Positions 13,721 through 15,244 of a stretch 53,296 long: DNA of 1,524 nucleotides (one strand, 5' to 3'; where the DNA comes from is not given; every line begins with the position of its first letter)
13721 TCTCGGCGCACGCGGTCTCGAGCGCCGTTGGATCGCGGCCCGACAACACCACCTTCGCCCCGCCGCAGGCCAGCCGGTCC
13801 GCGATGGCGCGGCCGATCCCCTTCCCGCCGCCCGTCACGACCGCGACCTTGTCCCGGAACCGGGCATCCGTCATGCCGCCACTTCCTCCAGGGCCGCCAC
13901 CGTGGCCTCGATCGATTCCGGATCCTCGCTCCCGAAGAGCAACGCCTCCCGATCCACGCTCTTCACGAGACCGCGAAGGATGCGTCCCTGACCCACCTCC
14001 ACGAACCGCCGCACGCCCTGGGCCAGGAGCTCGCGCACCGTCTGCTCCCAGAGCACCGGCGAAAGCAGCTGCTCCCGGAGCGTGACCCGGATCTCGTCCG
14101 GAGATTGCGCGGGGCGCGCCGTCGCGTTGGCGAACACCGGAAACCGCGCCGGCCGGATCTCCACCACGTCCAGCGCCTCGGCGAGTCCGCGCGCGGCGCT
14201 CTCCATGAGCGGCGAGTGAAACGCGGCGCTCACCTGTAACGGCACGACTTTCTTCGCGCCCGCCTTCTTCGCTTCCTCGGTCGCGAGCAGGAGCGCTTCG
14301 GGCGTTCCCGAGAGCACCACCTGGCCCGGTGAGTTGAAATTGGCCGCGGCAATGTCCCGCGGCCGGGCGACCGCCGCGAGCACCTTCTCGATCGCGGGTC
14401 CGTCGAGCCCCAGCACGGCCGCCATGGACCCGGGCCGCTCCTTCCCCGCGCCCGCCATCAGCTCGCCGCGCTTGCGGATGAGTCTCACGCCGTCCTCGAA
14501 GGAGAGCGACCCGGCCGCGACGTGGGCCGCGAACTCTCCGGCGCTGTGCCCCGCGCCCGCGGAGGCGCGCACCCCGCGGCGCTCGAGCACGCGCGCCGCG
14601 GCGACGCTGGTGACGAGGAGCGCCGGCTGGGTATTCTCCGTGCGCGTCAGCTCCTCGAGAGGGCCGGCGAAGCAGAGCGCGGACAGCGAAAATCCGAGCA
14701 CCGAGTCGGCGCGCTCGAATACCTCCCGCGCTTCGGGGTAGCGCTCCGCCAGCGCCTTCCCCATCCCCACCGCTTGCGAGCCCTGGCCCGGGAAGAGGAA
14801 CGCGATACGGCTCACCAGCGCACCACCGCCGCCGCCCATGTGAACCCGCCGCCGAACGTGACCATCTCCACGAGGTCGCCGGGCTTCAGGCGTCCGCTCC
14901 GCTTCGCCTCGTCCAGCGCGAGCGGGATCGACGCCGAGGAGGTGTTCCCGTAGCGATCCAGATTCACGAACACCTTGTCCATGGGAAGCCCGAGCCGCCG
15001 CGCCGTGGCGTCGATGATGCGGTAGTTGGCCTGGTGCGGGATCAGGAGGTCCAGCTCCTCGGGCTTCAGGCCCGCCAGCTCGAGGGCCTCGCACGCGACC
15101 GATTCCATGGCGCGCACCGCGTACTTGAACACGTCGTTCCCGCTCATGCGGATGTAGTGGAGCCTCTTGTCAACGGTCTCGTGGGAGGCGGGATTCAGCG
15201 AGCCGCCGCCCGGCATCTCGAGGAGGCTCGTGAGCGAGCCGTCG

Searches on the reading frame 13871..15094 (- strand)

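Call 49: search_protein_families(library=pfam, proteins=[window:13871-15094:-], max_evalue=0.00001)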
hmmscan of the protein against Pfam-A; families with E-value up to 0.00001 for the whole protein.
window:13871-15094:- (407 aa): 1 family
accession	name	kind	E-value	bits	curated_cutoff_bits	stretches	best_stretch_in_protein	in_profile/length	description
PF00698.26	Acyl_transf_1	-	2.5e-43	149.2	32.7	1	99-368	2-266/319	Acyl transferase domain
